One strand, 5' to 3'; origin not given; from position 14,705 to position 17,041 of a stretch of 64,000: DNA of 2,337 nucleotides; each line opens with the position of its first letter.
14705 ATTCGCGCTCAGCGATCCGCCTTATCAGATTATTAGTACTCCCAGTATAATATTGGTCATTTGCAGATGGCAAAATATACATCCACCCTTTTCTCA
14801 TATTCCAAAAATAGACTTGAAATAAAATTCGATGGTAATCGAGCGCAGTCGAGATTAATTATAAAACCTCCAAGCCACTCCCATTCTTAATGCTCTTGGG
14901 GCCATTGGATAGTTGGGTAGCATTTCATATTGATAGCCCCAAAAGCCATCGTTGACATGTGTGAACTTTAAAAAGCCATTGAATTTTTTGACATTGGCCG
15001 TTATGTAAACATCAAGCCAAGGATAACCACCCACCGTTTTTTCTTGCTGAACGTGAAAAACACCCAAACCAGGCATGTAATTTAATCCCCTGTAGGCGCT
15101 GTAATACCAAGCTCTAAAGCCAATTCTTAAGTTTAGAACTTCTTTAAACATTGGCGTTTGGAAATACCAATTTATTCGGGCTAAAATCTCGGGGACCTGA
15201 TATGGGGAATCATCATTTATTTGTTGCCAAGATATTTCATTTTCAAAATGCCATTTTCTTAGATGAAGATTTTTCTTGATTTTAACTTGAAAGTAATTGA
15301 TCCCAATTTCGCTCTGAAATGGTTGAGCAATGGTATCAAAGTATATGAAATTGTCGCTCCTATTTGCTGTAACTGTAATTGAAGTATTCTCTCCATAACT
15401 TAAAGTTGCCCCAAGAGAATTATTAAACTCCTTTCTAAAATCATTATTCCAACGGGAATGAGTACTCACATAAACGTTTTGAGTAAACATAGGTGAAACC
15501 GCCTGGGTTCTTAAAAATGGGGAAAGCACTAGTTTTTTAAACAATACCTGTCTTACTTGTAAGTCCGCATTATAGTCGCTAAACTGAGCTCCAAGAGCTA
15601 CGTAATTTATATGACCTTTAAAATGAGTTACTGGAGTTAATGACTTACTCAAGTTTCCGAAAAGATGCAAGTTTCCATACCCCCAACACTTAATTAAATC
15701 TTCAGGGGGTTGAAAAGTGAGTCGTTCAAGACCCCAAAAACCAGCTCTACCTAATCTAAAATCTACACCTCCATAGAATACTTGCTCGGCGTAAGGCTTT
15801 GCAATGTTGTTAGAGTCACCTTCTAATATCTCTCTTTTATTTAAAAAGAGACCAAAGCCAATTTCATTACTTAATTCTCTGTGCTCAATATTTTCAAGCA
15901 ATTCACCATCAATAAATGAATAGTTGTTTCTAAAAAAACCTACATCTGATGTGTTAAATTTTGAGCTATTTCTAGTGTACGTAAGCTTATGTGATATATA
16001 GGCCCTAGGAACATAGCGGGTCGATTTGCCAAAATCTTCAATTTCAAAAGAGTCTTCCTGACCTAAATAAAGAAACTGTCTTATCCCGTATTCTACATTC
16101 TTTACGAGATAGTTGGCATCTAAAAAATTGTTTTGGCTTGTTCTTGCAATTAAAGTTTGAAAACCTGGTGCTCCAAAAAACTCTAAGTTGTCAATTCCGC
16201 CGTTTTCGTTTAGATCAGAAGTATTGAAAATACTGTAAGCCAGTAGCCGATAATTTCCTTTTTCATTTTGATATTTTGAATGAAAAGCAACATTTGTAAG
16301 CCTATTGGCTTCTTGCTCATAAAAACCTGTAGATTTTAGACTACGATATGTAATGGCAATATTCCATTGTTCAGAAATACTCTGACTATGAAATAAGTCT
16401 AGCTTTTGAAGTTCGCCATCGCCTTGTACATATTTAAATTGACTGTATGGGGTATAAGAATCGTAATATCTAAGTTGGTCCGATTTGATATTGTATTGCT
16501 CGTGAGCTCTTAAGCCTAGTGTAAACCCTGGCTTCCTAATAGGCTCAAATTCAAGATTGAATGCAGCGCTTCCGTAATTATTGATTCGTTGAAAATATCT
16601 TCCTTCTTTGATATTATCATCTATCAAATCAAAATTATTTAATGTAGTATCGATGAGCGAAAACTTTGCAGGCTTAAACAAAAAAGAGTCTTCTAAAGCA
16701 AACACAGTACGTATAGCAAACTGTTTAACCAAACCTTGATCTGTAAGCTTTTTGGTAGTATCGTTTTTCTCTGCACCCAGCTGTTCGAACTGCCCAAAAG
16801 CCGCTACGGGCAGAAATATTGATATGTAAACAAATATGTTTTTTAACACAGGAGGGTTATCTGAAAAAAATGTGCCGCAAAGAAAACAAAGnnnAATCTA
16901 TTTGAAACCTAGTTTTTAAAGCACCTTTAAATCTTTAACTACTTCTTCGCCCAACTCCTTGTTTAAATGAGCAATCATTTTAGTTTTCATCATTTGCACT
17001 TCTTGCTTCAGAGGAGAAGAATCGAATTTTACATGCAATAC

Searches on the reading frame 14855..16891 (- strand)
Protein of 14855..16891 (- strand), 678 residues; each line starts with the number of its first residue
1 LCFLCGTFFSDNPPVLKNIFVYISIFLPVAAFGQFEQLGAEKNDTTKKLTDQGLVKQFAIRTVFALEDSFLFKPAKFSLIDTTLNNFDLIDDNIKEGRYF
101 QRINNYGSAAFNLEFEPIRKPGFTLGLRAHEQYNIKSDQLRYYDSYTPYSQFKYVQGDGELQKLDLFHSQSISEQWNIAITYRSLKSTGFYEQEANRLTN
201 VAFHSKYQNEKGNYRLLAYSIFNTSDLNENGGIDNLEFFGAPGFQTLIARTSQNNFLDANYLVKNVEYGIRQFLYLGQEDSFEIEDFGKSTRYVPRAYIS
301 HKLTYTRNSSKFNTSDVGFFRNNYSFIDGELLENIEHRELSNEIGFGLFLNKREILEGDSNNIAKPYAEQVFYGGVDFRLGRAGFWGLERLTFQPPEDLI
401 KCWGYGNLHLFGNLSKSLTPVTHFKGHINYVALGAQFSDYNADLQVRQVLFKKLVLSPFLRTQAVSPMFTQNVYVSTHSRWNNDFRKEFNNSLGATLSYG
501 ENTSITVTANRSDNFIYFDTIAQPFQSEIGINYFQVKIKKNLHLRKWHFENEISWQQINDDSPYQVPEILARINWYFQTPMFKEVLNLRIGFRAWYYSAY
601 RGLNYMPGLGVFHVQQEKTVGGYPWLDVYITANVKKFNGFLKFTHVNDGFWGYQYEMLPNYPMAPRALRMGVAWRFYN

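Call 25: search_protein_families(library=ncbifam, proteins=[window:14855-16891:-], max_evalue=0.00001)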
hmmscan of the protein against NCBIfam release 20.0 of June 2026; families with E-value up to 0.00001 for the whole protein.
window:14855-16891:- (678 aa): 0 families

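Call 37: search_protein_families(library=pfam, proteins=[window:14855-16891:-], max_evalue=0.01)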
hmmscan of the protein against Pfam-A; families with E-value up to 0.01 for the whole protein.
window:14855-16891:- (678 aa): 1 family
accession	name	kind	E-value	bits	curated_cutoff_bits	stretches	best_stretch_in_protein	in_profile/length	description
PF14121.12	Porin_10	-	6.6e-99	332.7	27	1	78-678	17-597/597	Putative porin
